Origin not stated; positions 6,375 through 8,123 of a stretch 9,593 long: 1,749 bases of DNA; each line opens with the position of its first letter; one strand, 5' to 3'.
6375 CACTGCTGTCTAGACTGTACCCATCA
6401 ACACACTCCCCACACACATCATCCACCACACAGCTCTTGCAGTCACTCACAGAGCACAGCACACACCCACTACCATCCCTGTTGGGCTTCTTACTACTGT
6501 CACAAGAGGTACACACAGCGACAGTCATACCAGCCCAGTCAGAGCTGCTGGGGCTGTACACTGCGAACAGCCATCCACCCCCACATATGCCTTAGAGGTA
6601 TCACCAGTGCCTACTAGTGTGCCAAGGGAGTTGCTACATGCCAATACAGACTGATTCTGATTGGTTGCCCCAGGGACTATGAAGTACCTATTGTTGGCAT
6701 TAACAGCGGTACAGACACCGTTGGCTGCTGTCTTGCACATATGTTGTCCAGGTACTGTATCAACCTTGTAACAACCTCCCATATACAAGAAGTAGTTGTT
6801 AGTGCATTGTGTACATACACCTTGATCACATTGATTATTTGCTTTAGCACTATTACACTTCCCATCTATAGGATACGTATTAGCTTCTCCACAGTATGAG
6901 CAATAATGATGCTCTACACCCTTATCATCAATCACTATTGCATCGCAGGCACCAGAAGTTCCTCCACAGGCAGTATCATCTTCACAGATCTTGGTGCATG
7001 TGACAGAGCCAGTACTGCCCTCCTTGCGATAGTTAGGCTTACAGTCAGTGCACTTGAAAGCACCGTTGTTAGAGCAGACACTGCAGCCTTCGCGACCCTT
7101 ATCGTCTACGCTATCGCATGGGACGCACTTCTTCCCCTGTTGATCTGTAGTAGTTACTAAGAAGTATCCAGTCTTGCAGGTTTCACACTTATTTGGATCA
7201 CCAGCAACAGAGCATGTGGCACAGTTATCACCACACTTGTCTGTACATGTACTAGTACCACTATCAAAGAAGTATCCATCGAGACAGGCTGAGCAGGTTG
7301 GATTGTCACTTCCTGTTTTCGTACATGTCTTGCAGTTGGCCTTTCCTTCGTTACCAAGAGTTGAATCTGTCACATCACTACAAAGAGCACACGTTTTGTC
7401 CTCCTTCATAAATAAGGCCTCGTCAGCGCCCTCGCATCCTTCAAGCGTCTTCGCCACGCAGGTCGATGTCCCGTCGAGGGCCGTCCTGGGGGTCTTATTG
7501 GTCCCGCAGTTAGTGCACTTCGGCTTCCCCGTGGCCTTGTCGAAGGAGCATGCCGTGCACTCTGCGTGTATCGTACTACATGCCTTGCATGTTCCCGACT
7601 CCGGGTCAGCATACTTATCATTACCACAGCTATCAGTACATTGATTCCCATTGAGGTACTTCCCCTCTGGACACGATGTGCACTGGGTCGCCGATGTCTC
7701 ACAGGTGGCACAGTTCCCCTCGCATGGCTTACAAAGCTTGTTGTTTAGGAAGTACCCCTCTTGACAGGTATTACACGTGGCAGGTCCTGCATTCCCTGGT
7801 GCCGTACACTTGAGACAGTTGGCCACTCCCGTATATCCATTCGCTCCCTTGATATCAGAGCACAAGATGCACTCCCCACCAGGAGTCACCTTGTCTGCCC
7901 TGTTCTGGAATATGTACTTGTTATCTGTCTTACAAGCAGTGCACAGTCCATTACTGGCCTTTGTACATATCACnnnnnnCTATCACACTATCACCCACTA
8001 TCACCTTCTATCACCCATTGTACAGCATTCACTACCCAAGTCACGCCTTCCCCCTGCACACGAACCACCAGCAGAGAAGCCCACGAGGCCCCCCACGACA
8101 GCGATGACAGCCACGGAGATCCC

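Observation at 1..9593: Head-to-tail array of start-less VSP cassettes: a candidate silent donor archive for recombination-based antigenic variation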

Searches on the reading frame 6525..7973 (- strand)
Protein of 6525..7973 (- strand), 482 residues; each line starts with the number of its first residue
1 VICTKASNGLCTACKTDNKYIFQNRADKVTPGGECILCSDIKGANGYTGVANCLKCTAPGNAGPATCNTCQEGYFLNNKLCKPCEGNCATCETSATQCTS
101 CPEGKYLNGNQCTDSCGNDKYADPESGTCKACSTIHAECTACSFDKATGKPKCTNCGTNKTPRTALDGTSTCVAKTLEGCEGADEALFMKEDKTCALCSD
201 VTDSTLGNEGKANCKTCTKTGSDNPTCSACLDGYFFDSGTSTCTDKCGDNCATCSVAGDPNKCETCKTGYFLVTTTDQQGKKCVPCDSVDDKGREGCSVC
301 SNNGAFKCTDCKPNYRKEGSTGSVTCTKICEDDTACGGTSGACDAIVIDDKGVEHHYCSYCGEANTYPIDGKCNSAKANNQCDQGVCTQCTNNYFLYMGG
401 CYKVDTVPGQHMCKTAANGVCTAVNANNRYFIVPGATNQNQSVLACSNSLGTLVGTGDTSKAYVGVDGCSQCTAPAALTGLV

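Call 8: find_homologous_proteins(query=window:6525-7973:-)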
Query window:6525-7973:- (482 aa): 212 proteins with E <= 0.001 among 4040 candidates; the best 120 are listed.
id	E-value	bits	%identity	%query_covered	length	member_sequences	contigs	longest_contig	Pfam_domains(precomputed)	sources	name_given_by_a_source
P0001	1.1e-187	643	99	60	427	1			PF03302.19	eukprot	eukprot:XP_001705784.1 VSP [Giardia lamblia ATCC 50803]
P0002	7.7e-169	581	60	99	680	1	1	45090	PF03302.19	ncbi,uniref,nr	ncbi:VSP [Giardia lamblia P15]|uniref:VSP n=1 Tax=Giardia intestinalis (strain P15) TaxID=658858 Rep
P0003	9.4e-160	551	59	99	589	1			PF03302.19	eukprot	eukprot:XP_001707733.1 VSP [Giardia lamblia ATCC 50803]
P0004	3.3e-159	549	60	99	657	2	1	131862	PF03302.19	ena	-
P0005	4.2e-159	549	60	99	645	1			PF03302.19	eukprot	eukprot:XP_001703902.1 VSP [Giardia lamblia ATCC 50803]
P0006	9.1e-155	534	59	100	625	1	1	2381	PF03302.19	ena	-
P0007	1.6e-152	527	59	97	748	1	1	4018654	PF03302.19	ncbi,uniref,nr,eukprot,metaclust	ncbi:VSP [Giardia duodenalis]|uniref:VSP n=1 Tax=Giardia intestinalis (strain ATCC 50803 / WB clone 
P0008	2.5e-151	523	57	99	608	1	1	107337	PF03302.19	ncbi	ncbi:Variant-specific surface protein, partial [Giardia duodenalis]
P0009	9.2e-150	518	59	89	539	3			PF03302.19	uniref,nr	uniref:Variant-specific surface protein S7 n=1 Tax=Giardia intestinalis TaxID=5741 RepID=Q8I8W2_GIAI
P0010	1.6e-148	514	56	99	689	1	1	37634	PF03302.19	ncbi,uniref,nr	ncbi:VSP [Giardia lamblia P15]|uniref:VSP n=1 Tax=Giardia intestinalis (strain P15) TaxID=658858 Rep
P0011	1.6e-148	514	57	99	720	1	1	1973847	PF03302.19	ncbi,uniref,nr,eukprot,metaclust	ncbi:VSP [Giardia duodenalis]|uniref:VSP n=1 Tax=Giardia intestinalis (strain ATCC 50803 / WB clone 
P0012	2.0e-147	510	59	99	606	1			PF03302.19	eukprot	eukprot:XP_001706653.1 VSP [Giardia lamblia ATCC 50803]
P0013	2.0e-146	507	59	99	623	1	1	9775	PF03302.19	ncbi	ncbi:Variant-specific surface protein, partial [Giardia duodenalis]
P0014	3.7e-145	503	56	99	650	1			PF03302.19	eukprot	eukprot:XP_001707663.1 VSP [Giardia lamblia ATCC 50803]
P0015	1.8e-144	500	54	99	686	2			PF03302.19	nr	nr:variant-specific surface protein VSP4A1 [Giardia intestinalis]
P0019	3.5e-140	486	56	100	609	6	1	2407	PF03302.19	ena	-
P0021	1.9e-139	484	52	97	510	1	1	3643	PF03302.19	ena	-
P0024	6.9e-138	479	54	99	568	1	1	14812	PF03302.19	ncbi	ncbi:Variant-specific surface protein, partial [Giardia duodenalis]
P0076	2.0e-116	408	54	82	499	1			PF03302.19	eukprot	eukprot:XP_001705783.1 VSP [Giardia lamblia ATCC 50803]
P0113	5.4e-96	340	61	60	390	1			PF03302.19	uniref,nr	uniref:Variant-specific surface protein S6 n=1 Tax=Giardia intestinalis TaxID=5741 RepID=Q8I8W3_GIAI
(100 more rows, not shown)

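Call 21: find_encoding_contigs(protein=P0007, flank=10000, max_places=4)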
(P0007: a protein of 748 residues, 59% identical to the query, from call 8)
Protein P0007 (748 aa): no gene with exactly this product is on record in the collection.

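Call 22: find_encoding_contigs(protein=P0011, flank=10000, max_places=4)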
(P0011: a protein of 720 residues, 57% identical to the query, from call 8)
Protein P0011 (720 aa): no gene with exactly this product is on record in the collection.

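Call 23: find_encoding_contigs(protein=P0004, flank=10000, max_places=4)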
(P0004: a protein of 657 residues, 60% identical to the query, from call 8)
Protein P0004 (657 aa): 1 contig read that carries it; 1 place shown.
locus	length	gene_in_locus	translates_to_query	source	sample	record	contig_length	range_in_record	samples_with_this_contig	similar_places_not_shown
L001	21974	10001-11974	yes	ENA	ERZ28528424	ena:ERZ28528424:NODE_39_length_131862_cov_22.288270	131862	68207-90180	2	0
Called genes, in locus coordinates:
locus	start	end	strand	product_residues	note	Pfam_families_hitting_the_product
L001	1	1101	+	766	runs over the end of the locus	-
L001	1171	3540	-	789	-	-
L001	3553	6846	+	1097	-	-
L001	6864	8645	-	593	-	PF00069:Pkinase, PF07714:PK_Tyr_Ser-Thr, PF12796:Ank_2, PF13637:Ank_4 (faint), PF00023:Ank (faint), PF13606:Ank_3 (faint), PF13857:Ank_5 (faint), PF12796:Ank_2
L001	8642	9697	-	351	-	PF00069:Pkinase, PF07714:PK_Tyr_Ser-Thr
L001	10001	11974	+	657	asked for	PF03302:VSP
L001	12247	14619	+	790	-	PF00023:Ank (faint), PF12796:Ank_2 (weak), PF13606:Ank_3 (faint), PF13637:Ank_4 (faint), PF13857:Ank_5 (faint), PF12796:Ank_2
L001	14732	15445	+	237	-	PF10274:ParcG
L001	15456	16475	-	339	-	-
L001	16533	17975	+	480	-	-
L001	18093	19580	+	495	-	PF09368:Sas10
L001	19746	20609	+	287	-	PF01569:PAP2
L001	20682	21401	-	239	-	PF04157:EAP30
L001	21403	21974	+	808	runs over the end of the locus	PF00004:AAA, PF06068:TIP49 (faint), PF13191:AAA_16 (faint), PF13401:AAA_22 (faint), PF17862:AAA_lid_3, PF00004:AAA, PF17862:AAA_lid_3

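Call 42: find_encoding_contigs(protein=P0021, flank=10000, max_places=5)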
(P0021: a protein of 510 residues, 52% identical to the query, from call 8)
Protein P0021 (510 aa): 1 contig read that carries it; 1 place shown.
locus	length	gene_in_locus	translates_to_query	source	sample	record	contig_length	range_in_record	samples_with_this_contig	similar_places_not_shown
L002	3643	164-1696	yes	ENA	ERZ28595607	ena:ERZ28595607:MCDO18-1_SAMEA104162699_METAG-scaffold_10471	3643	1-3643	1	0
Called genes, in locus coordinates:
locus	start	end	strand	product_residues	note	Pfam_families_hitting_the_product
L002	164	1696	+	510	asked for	PF03302:VSP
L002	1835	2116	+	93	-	PF03302:VSP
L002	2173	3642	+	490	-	?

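Call 43: find_encoding_contigs(protein=P0019, flank=10000, max_places=5)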
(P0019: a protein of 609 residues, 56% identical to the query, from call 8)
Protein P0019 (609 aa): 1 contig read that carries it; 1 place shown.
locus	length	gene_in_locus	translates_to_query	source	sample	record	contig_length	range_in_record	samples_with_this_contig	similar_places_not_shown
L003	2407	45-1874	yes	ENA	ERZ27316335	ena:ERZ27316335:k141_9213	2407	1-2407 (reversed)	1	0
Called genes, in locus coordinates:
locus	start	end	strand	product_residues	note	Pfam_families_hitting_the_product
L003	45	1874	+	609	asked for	PF03302:VSP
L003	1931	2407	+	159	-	?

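Call 50: list_cluster_members(proteins=[P0009, P0113, P0001, P0007])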
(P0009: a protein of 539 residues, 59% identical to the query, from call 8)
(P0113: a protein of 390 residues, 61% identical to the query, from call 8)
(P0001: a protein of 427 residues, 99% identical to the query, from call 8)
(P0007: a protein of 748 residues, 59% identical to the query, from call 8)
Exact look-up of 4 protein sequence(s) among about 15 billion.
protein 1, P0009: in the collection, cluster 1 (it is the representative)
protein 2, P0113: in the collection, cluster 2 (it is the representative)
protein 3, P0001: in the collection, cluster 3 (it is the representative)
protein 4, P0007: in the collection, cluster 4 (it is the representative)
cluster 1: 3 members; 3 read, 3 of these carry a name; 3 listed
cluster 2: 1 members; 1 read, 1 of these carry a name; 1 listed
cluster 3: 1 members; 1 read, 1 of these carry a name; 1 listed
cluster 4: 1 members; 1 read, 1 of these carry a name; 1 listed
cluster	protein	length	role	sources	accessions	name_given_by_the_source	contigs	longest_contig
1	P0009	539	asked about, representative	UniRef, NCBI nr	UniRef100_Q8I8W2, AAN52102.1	Variant-specific surface protein S7 n=1 Tax=Giardia intestinalis TaxID=5741 ... | variant-specific surface protein S7 [Giardia intestinalis]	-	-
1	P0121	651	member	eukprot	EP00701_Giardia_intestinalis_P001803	XP_001705627.1 VSP [Giardia lamblia ATCC 50803]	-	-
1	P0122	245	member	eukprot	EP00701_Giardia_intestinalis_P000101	XP_001703925.1 VSP [Giardia lamblia ATCC 50803]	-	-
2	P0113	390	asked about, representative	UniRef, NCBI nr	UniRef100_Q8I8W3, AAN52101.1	Variant-specific surface protein S6 n=1 Tax=Giardia intestinalis TaxID=5741 ... | variant-specific surface protein S6 [Giardia intestinalis]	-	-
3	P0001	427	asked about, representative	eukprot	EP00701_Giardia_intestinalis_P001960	XP_001705784.1 VSP [Giardia lamblia ATCC 50803]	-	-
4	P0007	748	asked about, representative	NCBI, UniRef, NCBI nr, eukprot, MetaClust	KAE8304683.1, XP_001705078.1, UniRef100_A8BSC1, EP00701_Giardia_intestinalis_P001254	VSP [Giardia duodenalis] | VSP n=1 Tax=Giardia intestinalis (strain ATCC 50803 / WB clone C6) TaxID=184922 ... | VSP [Giardia intestinalis]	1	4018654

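Call 56: search_protein_families(library=pfam, proteins=[window:6525-7973:-, P0007])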
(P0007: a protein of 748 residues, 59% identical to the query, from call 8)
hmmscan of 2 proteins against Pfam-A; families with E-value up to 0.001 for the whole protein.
window:6525-7973:- (482 aa): 1 family
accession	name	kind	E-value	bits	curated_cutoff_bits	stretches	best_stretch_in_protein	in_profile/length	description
PF03302.18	VSP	-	1.4e-16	60.8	31.4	2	294-474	111-291/397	Giardia variant-specific surface protein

P0007 (748 aa): 1 family
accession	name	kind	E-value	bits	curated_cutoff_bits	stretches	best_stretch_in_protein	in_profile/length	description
PF03302.18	VSP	-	3.4e-43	148.5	31.4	4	709-748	358-397/397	Giardia variant-specific surface protein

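Call 62: find_encoding_contigs(protein=P0024, flank=10000, max_places=3)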
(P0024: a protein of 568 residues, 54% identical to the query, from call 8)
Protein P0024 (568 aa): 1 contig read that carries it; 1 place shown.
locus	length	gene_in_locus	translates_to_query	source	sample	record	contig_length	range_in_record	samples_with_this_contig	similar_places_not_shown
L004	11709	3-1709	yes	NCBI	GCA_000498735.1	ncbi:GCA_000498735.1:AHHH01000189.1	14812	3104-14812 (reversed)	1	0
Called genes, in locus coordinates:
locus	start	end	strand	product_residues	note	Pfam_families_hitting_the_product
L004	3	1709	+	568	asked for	PF03302:VSP (weak)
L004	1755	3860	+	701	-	PF03302:VSP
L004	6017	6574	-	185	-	PF01775:Ribosomal_L18A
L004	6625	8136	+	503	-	PF24714:TOR1L1_N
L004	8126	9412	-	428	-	PF01764:Lipase_3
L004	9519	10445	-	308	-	PF02540:NAD_synthase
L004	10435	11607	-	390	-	-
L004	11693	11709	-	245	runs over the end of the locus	-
